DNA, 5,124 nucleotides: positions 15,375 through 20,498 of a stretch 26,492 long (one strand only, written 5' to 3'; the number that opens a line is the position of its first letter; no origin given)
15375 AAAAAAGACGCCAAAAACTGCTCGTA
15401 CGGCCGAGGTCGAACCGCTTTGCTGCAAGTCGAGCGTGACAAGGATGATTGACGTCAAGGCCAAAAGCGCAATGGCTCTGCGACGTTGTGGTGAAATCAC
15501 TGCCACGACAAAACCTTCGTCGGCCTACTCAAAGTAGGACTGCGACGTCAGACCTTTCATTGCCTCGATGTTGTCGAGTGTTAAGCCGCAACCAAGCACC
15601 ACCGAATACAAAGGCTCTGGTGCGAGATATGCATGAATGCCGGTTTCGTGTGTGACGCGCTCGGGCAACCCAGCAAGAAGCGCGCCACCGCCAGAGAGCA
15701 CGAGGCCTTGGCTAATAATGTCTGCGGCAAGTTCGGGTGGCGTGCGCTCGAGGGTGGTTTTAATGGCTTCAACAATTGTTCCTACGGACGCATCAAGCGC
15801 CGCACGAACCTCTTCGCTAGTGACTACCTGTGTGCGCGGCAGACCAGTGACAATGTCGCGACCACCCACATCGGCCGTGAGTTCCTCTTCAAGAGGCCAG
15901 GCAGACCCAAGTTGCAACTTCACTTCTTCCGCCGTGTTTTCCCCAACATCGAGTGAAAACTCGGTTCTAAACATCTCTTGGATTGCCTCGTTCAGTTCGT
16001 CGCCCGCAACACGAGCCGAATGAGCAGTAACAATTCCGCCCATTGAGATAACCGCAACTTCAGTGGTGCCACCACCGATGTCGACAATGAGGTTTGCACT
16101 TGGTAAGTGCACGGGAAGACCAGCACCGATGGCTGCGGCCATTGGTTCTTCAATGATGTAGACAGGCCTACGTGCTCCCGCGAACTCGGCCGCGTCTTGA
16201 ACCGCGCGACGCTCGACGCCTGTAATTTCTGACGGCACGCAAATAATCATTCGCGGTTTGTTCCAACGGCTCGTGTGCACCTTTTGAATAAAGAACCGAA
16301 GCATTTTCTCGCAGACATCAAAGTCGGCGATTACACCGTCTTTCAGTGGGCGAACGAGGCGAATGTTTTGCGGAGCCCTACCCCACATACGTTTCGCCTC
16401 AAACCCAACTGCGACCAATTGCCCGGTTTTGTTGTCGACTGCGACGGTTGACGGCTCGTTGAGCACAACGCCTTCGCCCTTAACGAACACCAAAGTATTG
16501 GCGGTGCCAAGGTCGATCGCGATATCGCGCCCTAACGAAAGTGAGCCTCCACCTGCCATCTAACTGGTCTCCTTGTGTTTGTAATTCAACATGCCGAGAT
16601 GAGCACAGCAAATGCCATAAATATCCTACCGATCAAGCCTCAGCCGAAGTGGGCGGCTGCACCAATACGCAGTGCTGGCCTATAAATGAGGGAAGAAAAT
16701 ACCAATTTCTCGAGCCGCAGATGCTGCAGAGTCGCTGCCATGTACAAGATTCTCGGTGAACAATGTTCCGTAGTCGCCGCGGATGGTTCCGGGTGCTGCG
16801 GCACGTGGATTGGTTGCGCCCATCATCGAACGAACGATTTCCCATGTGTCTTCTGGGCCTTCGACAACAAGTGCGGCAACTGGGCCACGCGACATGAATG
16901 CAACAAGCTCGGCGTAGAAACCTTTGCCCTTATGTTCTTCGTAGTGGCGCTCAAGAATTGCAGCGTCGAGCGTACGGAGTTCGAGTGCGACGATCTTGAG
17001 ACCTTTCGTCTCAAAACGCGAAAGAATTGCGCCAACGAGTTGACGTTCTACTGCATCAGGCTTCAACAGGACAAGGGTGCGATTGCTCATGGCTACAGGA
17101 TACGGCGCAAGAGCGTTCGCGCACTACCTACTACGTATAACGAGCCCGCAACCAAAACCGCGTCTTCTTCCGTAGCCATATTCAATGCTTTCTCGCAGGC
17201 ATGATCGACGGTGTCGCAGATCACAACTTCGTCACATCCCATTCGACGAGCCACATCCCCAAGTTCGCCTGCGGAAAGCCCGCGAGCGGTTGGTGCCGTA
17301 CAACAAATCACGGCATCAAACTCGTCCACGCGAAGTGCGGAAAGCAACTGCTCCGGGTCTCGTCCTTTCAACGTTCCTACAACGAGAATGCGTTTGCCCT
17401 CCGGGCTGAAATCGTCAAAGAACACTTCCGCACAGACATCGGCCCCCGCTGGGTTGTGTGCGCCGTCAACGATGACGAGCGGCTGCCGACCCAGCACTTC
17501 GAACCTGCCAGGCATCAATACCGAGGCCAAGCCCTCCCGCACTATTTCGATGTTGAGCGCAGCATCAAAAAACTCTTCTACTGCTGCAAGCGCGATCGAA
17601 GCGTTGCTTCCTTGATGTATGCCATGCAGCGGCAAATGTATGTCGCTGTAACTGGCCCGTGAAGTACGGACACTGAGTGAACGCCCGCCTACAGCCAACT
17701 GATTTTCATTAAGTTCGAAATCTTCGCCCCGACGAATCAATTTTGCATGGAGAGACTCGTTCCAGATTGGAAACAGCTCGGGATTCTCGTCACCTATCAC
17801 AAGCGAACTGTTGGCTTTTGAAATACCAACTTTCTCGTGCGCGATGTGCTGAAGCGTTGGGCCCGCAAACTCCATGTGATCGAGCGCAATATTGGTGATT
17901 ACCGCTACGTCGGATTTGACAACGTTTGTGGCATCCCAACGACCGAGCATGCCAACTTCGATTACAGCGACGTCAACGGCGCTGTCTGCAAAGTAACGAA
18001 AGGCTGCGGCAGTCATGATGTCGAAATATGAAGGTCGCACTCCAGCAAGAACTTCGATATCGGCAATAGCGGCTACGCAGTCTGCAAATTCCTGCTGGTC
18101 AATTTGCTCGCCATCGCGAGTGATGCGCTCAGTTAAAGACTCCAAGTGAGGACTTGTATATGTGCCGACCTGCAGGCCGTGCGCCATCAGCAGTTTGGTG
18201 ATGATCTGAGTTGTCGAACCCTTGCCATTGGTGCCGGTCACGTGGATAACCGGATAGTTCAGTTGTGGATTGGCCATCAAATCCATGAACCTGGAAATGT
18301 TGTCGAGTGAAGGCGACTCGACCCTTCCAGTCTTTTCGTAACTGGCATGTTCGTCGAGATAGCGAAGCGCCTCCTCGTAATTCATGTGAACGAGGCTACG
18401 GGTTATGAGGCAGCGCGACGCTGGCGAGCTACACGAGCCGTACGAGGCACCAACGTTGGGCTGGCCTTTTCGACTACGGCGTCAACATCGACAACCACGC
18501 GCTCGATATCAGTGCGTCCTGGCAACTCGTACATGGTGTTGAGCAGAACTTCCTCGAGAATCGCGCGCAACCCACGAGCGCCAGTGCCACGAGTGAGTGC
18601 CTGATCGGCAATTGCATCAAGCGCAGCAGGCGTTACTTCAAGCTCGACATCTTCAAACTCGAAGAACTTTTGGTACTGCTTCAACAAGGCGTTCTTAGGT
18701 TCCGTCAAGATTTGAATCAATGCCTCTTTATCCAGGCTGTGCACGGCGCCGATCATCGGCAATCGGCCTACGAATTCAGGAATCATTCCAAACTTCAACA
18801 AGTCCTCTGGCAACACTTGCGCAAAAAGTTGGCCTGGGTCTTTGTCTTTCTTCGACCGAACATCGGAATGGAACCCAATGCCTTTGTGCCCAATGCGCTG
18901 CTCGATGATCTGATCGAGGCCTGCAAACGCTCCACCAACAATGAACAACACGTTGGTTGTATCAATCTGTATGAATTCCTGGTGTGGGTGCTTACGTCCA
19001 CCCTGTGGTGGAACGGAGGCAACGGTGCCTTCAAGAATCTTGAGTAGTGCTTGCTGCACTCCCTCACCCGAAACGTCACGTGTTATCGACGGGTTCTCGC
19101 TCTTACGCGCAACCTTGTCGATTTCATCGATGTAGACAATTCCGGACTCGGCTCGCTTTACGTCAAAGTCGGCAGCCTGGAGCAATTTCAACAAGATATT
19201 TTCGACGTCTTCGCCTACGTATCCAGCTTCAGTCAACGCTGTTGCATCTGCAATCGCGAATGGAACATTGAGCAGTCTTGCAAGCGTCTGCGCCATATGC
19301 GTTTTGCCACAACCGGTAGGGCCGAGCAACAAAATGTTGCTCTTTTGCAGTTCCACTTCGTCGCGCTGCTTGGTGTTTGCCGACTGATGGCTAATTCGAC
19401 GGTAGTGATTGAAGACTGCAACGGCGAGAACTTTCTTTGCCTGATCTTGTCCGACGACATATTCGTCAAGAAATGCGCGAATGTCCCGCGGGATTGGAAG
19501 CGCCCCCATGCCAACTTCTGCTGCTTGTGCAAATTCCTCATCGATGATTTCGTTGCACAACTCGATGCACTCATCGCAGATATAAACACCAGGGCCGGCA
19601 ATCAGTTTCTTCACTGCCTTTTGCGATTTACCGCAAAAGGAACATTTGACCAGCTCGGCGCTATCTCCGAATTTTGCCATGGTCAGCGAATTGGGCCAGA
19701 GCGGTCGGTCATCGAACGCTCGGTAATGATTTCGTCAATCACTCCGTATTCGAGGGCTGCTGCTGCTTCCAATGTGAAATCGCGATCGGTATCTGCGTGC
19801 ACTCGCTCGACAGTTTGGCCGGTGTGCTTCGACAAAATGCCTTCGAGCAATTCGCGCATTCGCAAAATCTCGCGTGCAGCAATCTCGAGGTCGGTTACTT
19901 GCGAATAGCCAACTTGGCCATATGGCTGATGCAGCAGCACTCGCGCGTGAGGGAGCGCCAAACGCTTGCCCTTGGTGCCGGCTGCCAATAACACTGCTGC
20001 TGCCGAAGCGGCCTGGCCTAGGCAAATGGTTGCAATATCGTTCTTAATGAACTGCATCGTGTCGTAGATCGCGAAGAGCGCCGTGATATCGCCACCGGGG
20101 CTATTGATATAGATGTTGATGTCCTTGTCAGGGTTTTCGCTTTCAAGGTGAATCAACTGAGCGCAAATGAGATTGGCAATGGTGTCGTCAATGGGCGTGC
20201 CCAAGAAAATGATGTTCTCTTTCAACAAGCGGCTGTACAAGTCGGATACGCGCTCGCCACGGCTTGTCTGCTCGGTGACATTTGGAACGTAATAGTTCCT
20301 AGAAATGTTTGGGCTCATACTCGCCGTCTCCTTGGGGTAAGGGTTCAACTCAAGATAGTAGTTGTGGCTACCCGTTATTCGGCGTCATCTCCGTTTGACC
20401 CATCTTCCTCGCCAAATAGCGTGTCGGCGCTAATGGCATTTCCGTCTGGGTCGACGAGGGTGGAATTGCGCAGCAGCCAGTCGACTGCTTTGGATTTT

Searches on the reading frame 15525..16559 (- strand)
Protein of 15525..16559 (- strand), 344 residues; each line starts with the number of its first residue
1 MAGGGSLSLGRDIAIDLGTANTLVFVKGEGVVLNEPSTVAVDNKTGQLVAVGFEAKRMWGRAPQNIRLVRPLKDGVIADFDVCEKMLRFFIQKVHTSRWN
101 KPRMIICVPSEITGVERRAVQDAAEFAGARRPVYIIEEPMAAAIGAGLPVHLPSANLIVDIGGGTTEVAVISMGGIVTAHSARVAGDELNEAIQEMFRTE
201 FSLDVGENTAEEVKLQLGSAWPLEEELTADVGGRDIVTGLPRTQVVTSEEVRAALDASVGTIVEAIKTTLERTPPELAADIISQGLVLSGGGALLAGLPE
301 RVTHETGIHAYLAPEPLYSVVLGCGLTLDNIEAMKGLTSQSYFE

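Call 5: search_protein_families(library=pfam, proteins=[window:15525-16559:-])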
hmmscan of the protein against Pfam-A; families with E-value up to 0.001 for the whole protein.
window:15525-16559:- (344 aa): 6 families
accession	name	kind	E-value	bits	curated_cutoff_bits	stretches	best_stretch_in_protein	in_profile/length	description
PF06723.19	MreB_Mbl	-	4.1e-133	443.7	27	1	11-335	2-326/327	MreB/Mbl protein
PF00022.25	Actin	-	4.8e-16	58.8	27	1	15-200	9-190/410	Actin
PF00012.26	HSP70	-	1.4e-11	43.8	20.6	1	104-208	136-245/599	Hsp70 protein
PF14450.12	FtsA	-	1.7e-10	41.7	31.8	1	158-313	2-110/127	Cell division protein FtsA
PF11104.14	PilM_2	-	0.00021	20.8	27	0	286-313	278-305/340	Type IV pilus assembly protein PilM;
PF08841.16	DDR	-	0.00027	20.5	24.6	0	138-214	117-188/328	Diol dehydratase reactivase ATPase-like domain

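Call 6: search_protein_families(library=ncbifam, proteins=[window:15525-16559:-])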
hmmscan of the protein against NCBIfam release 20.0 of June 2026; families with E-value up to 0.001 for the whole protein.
window:15525-16559:- (344 aa): 18 families
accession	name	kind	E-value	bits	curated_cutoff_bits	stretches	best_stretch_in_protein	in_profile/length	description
NF010539.0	PRK13927.1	subfamily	3.7e-139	463.3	293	1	10-337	6-335/339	rod shape-determining protein MreB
TIGR00904.1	mreB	subfamily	3.3e-130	434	365.75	1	11-335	3-333/334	MreB/Mrl family cell shape determining protein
NF010540.1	PRK13929.1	exception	2.6e-114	381.7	515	1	12-335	6-331/334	rod-share determining protein MreBH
NF040964.1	MamK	subfamily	1.5e-20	73.5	400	1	13-304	3-291/335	MamK family actin-like protein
NF053558.1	BeeR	equivalog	4.9e-18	65.2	530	1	65-302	64-304/349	BeeR family actin-like protein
TIGR01991.1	HscA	equivalog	1.8e-14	53.1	708.55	1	73-293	101-324/600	Fe-S protein assembly chaperone HscA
NF003520.0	PRK05183.1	subfamily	1.3e-12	47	620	1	75-317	123-368/621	Fe-S protein assembly chaperone HscA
TIGR01174.1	ftsA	equivalog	2.6e-12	46.5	175.85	1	157-302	199-334/371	cell division protein FtsA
NF009947.0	PRK13411.1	equivalog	1.4e-10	39.8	1002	1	104-202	136-239/662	molecular chaperone DnaK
NF011660.0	PRK15080.1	equivalog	5.7e-10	38.9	182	1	66-189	58-176/277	ethanolamine utilization protein EutJ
TIGR02350.1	prok_dnaK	equivalog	7.1e-10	37.9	822.55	1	104-205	133-239/596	molecular chaperone DnaK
NF001413.0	PRK00290.1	equivalog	1.1e-09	37.2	648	1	105-203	137-238/625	molecular chaperone DnaK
NF009946.0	PRK13410.1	equivalog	1.2e-09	37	1019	1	76-179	109-212/669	molecular chaperone DnaK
TIGR02529.1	EutJ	subfamily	3.7e-08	33.1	152.1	1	71-195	30-149/239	ethanolamine utilization protein EutJ family protein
NF002399.0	PRK01433.1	equivalog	1.1e-06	27.6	743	1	103-211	143-255/595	Fe-S protein assembly chaperone HscA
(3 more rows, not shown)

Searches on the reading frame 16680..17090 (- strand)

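Call 5: search_protein_families(library=pfam, proteins=[window:16680-17090:-])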
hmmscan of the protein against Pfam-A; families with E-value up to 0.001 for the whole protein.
window:16680-17090:- (136 aa): 1 family
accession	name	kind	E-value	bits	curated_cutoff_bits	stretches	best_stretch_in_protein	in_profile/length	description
PF00334.24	NDK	-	5.3e-50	169.2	27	1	3-135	1-132/135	Nucleoside diphosphate kinase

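Call 6: search_protein_families(library=ncbifam, proteins=[window:16680-17090:-])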
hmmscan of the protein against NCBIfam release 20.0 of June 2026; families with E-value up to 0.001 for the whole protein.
window:16680-17090:- (136 aa): 6 families
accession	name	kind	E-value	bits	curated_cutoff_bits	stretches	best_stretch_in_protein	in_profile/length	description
NF001908.0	PRK00668.1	equivalog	5e-53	178.7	155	1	2-134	3-134/141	nucleoside-diphosphate kinase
NF011112.0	PRK14540.1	equivalog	6.3e-47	158.8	202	1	2-133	2-132/135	nucleoside-diphosphate kinase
NF011116.0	PRK14545.1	equivalog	3.8e-35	121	217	1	2-133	3-133/139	nucleoside-diphosphate kinase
NF011113.0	PRK14541.1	equivalog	6.4e-31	107.3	255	1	3-133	2-131/140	nucleoside-diphosphate kinase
NF011114.0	PRK14542.1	equivalog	1.1e-27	96.4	250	1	3-133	2-131/137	nucleoside-diphosphate kinase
NF011115.0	PRK14543.1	equivalog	3.3e-26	92.2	287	1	3-133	6-150/169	nucleoside-diphosphate kinase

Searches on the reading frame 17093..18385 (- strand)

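Call 5: search_protein_families(library=pfam, proteins=[window:17093-18385:-])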
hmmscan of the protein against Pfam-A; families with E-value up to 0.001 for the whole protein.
window:17093-18385:- (430 aa): 2 families
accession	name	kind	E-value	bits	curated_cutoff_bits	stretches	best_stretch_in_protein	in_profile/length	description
PF02875.26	Mur_ligase_C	-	2e-19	71.1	28.4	1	293-415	1-126/127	Mur ligase, glutamate ligase domain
PF08245.18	Mur_ligase_M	-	1.9e-16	61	24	1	49-269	1-200/200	Mur ligase middle domain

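Call 6: search_protein_families(library=ncbifam, proteins=[window:17093-18385:-])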
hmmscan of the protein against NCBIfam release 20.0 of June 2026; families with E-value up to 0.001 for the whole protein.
window:17093-18385:- (430 aa): 22 families
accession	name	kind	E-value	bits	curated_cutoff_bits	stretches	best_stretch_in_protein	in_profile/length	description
NF047860.1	Tet-DihydfolSynFolCMyb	equivalog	2.7e-109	366.2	700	1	24-428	43-465/468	bifunctional tetrahydrofolate synthase/dihydrofolate synthase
TIGR01499.1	folC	subfamily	6.5e-102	341.9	162.65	1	27-425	1-399/400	bifunctional protein FolC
NF008101.0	PRK10846.1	equivalog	4.6e-69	233.2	360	1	43-421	48-409/422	bifunctional tetrahydrofolate synthase/dihydrofolate synthase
TIGR01085.1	murE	subfamily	4.1e-21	75.4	257.3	2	128-414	147-445/472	UDP-N-acetylmuramyl-tripeptide synthetase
NF001126.0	PRK00139.1-4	equivalog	2.6e-19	69.1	373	2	126-414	161-456/486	UDP-N-acetylmuramoyl-L-alanyl-D-glutamate--2,6-diaminopimelate ligase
TIGR02068.2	cya_phycin_syn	equivalog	6.8e-19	67.4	850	2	132-413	538-847/862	cyanophycin synthetase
TIGR01143.1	murF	subfamily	7.7e-18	64.6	288.6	1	135-340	124-335/418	UDP-N-acetylmuramoyl-tripeptide--D-alanyl-D-alanine ligase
NF053645.1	pMurC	equivalog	8.8e-18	64.3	560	2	241-318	304-381/492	pseudomurein biosynthesis peptide ligase pMurC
NF053648.1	pMurE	equivalog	6.6e-17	61.4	600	1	153-322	185-348/464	pseudomurein biosynthesis peptide ligase pMurE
NF010623.0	PRK14016.1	subfamily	2.2e-16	59.2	877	2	245-412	671-848/871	cyanophycin synthetase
NF001124.0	PRK00139.1-2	equivalog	6e-15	54.9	476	1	40-414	108-466/500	UDP-N-acetylmuramoyl-L-alanyl-D-glutamate--2,6-diaminopimelate ligase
NF008896.0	PRK11929.1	equivalog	7.1e-15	53.9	1023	2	137-415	656-944/965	bifunctional UDP-N-acetylmuramoyl-L-alanyl-D-glutamate--2,6-diaminopimelate ligase MurE/UDP-N-acetylmuramoyl-tripeptide--D-alanyl-D-alanine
NF010628.0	PRK14022.1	equivalog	4.1e-14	52.2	536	1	155-414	198-454/483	UDP-N-acetylmuramoyl-L-alanyl-D-glutamate--L-lysine ligase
NF053646.1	pMurD1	equivalog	5.6e-13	48.4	610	2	37-88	102-153/465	pseudomurein biosynthesis peptide ligase pMurD1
TIGR01082.1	murC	equivalog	3.2e-12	46.3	335.1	1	157-314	167-329/449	UDP-N-acetylmuramate--L-alanine ligase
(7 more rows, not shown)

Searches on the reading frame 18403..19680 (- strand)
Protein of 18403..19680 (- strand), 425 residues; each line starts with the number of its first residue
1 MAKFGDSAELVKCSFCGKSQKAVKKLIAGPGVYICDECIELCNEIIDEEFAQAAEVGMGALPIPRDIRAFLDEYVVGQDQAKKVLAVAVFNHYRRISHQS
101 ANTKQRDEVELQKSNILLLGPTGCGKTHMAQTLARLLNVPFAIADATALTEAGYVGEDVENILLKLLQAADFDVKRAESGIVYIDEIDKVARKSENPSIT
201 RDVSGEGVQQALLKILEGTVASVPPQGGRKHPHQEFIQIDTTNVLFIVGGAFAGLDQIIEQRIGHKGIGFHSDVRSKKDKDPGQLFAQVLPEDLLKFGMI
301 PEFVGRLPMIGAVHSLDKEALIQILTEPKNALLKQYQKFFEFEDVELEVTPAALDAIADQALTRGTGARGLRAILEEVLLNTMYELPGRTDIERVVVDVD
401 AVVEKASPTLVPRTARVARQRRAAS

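Call 5: search_protein_families(library=pfam, proteins=[window:18403-19680:-])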
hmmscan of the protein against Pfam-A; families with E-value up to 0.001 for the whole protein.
window:18403-19680:- (425 aa): 12 families
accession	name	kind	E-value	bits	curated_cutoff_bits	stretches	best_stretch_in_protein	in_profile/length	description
PF07724.20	AAA_2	-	1e-34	120.4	27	1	112-309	2-165/166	AAA domain (Cdc48 subfamily)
PF06689.19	zf-C4_ClpX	-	3.6e-20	72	27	1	12-48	2-39/39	ClpX C4-type zinc finger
PF00004.35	AAA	-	3e-15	57.3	21.2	1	116-244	1-110/131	ATPase family associated with various cellular activities (AAA)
PF10431.15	ClpB_D2-small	-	3.9e-12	46.5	21.9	1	316-392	1-73/81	C-terminal, D2-small domain, of ClpB protein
PF07728.20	AAA_5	-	9.5e-08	32.6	22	1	115-192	1-80/139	AAA domain (dynein-related subfamily)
PF05496.18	RuvB_N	-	7.2e-06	26.3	27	1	71-195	6-101/159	Holliday junction DNA helicase RuvB P-loop domain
PF00493.29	MCM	-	9.8e-06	25.3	23.3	1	71-194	22-137/224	MCM P-loop domain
PF13401.12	AAA_22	-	0.00021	22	27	0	112-161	4-56/130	AAA domain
PF01695.23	IstB_IS21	-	0.00021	21.3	24.1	1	112-134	91-113/238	IstB-like ATP binding protein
PF01078.27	Mg_chelatase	-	0.00038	20.3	20.3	0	114-138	23-47/207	Magnesium chelatase, subunit ChlI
PF13238.12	AAA_18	-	0.00041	21.2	29.4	0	116-195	1-64/128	AAA domain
PF00158.32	Sigma54_activat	-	0.0009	19.4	20.2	0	103-135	12-44/168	Sigma-54 interaction domain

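Call 6: search_protein_families(library=ncbifam, proteins=[window:18403-19680:-])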
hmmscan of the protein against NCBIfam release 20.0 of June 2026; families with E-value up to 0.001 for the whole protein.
window:18403-19680:- (425 aa): 26 families (the best 25 are shown)
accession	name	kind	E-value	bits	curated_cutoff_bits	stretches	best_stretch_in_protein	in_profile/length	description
NF003745.1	PRK05342.1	equivalog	1.6e-198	659.7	359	1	9-415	4-412/418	ATP-dependent Clp protease ATP-binding subunit ClpX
TIGR00382.1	clpX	equivalog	2.5e-194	646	370.75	1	9-410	7-413/414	ATP-dependent protease ATP-binding subunit ClpX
TIGR00390.1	hslU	equivalog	8.5e-59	199.6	362.45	3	63-170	2-104/441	ATP-dependent protease ATPase subunit HslU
TIGR02639.1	ClpA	equivalog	1.3e-10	40.1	993.15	2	69-148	453-522/734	ATP-dependent Clp protease ATP-binding subunit ClpA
TIGR03346.1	chaperone_ClpB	equivalog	3.2e-09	35.7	1232.1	0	293-383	740-826/853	ATP-dependent chaperone ClpB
NF041006.2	cell_div_CdvC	equivalog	1.1e-08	34.4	650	1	115-191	136-211/370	cell division protein CdvC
TIGR03345.1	VI_ClpV1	equivalog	1.7e-07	29.9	884.95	1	279-383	733-831/852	type VI secretion system ATPase TssH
NF003069.1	PRK03992.1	subfamily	1.9e-07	30.6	500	1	114-216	166-259/379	proteasome-activating nucleotidase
TIGR01242.2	TIGR01242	subfamily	2e-07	30.3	500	1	115-216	150-242/362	proteasome-activating nucleotidase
NF003229.0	PRK04195.1-5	equivalog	2.6e-07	29.7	280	1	75-196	19-121/413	replication factor C large subunit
NF042959.1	IteA_antiphage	equivalog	3.9e-07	29.6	510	1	56-196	66-201/367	anti-phage ATPase IteA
TIGR01243.1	CDC48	subfamily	5.7e-07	28.2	802.65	1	115-210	214-301/733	CDC48 family AAA ATPase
NF000868.0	PRK00080.1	equivalog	1.3e-06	27.5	282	1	71-195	24-119/330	Holliday junction branch migration DNA helicase RuvB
NF047748.1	PrtsmActNtasePan1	equivalog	4e-06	26.1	750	1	112-216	180-276/405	proteasome-activating nucleotidase Pan1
TIGR00635.1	ruvB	equivalog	6.8e-06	25.3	299.05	1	104-195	24-98/305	Holliday junction branch migration DNA helicase RuvB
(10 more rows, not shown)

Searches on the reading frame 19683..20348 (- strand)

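Call 5: search_protein_families(library=pfam, proteins=[window:19683-20348:-])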
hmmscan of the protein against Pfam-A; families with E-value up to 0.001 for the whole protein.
window:19683-20348:- (221 aa): 1 family
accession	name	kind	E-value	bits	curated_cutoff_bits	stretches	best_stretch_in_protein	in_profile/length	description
PF00574.28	CLP_protease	-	6.1e-77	258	20.2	1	30-210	2-181/182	Clp protease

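Call 6: search_protein_families(library=ncbifam, proteins=[window:19683-20348:-])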
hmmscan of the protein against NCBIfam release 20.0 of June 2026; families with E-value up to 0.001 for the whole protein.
window:19683-20348:- (221 aa): 10 families
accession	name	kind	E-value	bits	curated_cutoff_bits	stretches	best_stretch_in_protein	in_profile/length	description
NF001368.0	PRK00277.1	subfamily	1.4e-87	292.8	249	1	18-213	6-200/203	ATP-dependent Clp protease proteolytic subunit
NF009205.0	PRK12553.1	subfamily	3.4e-82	275.1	228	1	16-212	9-206/211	ATP-dependent Clp protease proteolytic subunit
TIGR00493.1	clpP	equivalog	8.9e-80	267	308.6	1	20-209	3-191/192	ATP-dependent Clp endopeptidase proteolytic subunit ClpP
NF011091.0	PRK14514.1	equivalog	6.7e-69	231.9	361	1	15-210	25-219/221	ATP-dependent Clp endopeptidase proteolytic subunit ClpP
NF011090.0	PRK14513.1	equivalog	5.7e-67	225.5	347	1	21-213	4-195/201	ATP-dependent Clp protease proteolytic subunit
NF009203.0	PRK12551.1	equivalog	1.2e-65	221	359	1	21-213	2-193/196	ATP-dependent Clp protease proteolytic subunit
NF009204.0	PRK12552.1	equivalog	1.4e-54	184.9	263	1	35-212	21-216/225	ATP-dependent Clp protease proteolytic subunit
NF011089.0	PRK14512.1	equivalog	5.8e-47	160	251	1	34-212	18-195/200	ATP-dependent Clp protease proteolytic subunit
NF045540.1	scaf_prot_MCP1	exception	3.9e-18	65.5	475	1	68-213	24-166/652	ClpP-like prohead protease/major capsid protein fusion protein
NF045542.1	Clp_rel_HeadMat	equivalog_domain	4.3e-17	62.6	120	1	70-207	29-165/165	head maturation protease, ClpP-related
